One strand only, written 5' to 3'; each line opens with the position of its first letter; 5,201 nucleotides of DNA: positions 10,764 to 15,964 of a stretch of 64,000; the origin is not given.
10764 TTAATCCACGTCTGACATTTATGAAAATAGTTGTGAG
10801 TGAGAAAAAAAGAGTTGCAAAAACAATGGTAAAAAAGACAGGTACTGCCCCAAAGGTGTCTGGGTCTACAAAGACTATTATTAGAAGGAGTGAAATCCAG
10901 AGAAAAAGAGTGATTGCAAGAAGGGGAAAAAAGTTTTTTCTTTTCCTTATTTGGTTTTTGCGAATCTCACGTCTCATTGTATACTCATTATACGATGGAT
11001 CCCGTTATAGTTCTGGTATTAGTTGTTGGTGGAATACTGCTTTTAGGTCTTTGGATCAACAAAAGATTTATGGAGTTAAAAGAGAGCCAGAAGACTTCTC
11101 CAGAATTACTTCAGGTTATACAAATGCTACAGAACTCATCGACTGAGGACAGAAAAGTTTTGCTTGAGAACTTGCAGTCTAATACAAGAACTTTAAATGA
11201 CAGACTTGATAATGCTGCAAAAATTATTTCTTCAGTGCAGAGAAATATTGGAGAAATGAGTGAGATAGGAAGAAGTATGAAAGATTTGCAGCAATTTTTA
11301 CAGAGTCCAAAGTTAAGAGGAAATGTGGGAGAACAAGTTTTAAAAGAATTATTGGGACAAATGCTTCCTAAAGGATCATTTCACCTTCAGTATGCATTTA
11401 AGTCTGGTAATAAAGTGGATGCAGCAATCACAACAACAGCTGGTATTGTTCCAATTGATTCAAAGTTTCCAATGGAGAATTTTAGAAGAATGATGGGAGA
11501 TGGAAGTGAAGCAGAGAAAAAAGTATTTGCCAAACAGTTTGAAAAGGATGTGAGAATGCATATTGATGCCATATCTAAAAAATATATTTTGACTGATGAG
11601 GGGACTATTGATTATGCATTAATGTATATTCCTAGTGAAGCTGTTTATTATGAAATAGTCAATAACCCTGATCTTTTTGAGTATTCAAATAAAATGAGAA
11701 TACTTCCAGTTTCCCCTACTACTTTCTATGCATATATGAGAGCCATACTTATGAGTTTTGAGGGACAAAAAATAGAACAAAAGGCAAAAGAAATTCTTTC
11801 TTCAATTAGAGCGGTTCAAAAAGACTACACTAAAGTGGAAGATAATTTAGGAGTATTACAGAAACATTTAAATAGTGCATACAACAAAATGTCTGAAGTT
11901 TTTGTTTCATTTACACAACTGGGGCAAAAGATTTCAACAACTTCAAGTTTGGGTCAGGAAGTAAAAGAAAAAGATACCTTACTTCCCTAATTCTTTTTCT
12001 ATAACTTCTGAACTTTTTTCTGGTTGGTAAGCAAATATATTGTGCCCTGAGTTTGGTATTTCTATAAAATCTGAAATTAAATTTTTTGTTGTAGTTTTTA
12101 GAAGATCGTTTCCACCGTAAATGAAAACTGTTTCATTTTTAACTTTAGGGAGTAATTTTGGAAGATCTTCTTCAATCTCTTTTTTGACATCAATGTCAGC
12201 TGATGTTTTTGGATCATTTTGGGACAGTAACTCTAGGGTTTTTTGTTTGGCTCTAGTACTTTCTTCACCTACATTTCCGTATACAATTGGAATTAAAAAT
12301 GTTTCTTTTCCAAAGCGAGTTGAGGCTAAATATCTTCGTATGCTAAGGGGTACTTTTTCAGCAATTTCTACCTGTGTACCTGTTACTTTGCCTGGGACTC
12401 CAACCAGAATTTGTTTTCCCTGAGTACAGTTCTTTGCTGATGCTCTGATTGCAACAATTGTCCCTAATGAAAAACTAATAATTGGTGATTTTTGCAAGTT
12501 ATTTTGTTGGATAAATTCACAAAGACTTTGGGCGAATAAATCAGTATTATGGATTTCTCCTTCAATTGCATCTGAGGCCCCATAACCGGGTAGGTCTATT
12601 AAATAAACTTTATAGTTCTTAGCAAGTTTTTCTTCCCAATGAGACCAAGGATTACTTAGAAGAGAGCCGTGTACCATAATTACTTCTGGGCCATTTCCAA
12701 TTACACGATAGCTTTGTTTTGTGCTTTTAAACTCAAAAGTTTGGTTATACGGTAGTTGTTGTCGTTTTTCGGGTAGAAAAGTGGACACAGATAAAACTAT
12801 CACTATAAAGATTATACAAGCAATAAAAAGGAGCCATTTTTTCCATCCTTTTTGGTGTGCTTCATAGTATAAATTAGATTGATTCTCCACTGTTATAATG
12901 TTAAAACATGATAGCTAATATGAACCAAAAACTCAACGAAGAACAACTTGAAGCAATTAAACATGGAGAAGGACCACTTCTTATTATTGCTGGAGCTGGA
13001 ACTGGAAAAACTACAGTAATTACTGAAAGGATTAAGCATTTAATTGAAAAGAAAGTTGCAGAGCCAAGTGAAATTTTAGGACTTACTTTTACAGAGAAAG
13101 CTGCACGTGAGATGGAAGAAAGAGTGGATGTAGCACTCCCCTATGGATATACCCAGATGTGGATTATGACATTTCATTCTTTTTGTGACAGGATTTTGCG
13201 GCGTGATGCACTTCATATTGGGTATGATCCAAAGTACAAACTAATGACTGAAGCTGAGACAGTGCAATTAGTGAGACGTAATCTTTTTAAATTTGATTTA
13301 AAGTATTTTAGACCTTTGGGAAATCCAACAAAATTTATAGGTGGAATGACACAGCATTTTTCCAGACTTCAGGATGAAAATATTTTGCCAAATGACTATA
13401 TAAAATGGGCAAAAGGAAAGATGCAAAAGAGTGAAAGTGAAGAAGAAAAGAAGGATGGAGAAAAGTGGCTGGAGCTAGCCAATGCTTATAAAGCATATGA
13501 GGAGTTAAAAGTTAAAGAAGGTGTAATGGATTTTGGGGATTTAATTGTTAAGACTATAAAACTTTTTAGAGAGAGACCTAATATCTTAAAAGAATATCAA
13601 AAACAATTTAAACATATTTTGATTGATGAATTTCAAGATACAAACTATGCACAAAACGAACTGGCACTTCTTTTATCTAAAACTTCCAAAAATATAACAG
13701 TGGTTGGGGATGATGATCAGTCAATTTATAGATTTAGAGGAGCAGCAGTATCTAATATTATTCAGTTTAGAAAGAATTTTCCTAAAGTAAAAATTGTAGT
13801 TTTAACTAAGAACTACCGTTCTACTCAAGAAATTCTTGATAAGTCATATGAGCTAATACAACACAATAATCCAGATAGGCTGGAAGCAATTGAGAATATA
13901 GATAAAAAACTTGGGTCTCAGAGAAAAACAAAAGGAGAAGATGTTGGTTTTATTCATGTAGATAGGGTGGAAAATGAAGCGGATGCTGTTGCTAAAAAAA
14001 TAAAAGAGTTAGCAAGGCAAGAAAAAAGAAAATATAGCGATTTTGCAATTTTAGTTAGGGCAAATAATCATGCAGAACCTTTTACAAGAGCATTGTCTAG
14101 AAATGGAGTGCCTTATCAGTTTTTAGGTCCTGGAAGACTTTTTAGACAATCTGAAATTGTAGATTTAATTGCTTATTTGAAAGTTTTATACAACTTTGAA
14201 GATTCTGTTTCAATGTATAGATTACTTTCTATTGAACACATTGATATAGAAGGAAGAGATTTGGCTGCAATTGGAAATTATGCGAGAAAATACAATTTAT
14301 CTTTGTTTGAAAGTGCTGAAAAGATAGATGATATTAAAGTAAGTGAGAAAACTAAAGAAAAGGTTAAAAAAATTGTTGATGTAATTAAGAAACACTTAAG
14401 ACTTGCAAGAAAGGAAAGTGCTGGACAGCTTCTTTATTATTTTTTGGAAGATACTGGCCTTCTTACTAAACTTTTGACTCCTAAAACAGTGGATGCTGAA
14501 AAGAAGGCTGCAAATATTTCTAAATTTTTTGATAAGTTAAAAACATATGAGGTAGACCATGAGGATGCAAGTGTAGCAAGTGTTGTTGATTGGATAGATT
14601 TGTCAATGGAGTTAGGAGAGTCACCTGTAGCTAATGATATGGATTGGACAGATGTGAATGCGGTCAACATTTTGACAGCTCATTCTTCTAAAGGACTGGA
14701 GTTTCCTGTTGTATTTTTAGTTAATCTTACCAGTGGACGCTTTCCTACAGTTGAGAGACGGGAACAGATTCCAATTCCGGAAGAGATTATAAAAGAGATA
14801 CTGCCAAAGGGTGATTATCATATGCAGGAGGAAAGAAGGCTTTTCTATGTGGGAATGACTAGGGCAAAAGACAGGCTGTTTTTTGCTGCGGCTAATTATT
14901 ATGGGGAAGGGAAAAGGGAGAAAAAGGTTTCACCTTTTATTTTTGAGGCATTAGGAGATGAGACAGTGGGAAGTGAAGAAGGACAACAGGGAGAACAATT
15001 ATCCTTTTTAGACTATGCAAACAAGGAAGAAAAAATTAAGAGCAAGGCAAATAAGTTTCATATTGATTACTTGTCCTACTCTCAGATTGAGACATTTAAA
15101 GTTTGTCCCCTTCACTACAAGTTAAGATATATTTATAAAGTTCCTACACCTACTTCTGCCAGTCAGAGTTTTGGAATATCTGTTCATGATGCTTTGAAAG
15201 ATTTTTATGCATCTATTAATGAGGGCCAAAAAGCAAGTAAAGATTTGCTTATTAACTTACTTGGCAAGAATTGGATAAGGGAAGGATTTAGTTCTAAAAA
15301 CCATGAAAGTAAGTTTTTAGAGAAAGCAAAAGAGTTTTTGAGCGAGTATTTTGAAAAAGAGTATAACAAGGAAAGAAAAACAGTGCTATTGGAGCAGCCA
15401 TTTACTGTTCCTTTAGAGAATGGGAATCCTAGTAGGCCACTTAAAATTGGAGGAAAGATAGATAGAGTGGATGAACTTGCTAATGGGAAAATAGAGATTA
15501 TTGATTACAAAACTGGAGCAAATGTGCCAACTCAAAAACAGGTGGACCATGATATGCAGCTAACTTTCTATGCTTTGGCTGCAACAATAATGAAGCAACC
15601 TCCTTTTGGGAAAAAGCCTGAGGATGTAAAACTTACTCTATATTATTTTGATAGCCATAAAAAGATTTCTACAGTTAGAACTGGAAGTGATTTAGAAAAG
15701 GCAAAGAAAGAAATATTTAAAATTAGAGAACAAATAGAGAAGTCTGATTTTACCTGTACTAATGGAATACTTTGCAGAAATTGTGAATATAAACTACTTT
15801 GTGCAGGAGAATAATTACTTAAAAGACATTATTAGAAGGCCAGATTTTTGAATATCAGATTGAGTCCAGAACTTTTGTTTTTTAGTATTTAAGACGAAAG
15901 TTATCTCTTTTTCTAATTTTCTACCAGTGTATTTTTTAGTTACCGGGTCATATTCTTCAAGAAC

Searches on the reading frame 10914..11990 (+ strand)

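Call 7: search_protein_families(library=pfam, proteins=[window:10914-11990:+], max_evalue=0.001)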
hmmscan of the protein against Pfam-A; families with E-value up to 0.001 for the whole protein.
window:10914-11990:+ (358 aa): 3 families
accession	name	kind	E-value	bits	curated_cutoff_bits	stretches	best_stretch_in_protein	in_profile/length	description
PF02646.22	RmuC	-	8.4e-54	183.1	26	1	81-349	8-287/291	RmuC family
PF14163.11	SieB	-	7.9e-05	22.7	26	1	28-101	31-104/147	Super-infection exclusion protein B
PF05565.16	Sipho_Gp157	-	9e-05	23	28.6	0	64-130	8-74/162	Siphovirus Gp157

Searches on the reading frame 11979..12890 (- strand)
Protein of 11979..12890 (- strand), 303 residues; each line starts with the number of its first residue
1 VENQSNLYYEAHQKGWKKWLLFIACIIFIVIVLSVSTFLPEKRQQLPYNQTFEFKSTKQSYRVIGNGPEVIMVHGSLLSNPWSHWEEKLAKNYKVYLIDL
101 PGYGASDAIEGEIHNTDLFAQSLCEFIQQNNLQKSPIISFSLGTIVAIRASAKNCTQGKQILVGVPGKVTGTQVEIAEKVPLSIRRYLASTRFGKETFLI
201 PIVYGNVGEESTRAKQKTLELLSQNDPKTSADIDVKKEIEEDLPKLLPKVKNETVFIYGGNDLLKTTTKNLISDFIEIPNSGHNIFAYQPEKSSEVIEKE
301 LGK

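Call 7: search_protein_families(library=pfam, proteins=[window:11979-12890:-], max_evalue=0.001)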
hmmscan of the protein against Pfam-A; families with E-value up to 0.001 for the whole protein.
window:11979-12890:- (303 aa): 3 families
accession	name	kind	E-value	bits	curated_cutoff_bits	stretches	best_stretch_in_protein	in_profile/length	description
PF12697.13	Abhydrolase_6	-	3.2e-08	35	26.3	1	70-290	1-211/217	Alpha/beta hydrolase family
PF00561.26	Abhydrolase_1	-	2.7e-07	30.9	25.8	1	70-154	3-90/245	alpha/beta hydrolase fold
PF12146.15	Hydrolase_4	-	4.3e-05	23.4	27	1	90-157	29-100/239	Serine aminopeptidase, S33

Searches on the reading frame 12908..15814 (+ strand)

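Call 7: search_protein_families(library=pfam, proteins=[window:12908-15814:+], max_evalue=0.001)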
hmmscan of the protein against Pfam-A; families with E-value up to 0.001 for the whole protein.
window:12908-15814:+ (968 aa): 10 families
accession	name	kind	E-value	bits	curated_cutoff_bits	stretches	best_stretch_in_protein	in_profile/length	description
PF00580.27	UvrD-helicase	-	6e-80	269.2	23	1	9-292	1-271/271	UvrD/REP helicase N-terminal domain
PF13361.12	UvrD_C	-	4.1e-58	197.9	25.6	1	297-663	1-349/350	UvrD-like helicase C-terminal domain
PF12705.13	PDDEXK_1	-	1.3e-39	137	22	1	722-965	2-246/247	PD-(D/E)XK nuclease superfamily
PF13245.12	AAA_19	-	1.2e-24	87.5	25.1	1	13-277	1-134/134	AAA domain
PF13538.12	UvrD_C_2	-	1.9e-11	44.1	27.4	1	634-658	26-50/52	UvrD-like helicase C-terminal domain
PF13604.12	AAA_30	-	2.1e-09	37.8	27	1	8-75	1-68/191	AAA domain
PF01443.25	Viral_helicase1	-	5.3e-07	30.1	21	0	229-279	57-104/228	Viral superfamily 1 RNA helicase core domain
PF10926.14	DUF2800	-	2.6e-05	24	21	1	804-966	80-233/368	Protein of unknown function (DUF2800)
PF21445.3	ADDB_N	-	2.9e-05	23.8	26.6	1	26-266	2-230/290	ADDB, N-terminal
PF01930.23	Cas_Cas4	-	0.00034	21.2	22.7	1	848-966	53-159/160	Domain of unknown function DUF83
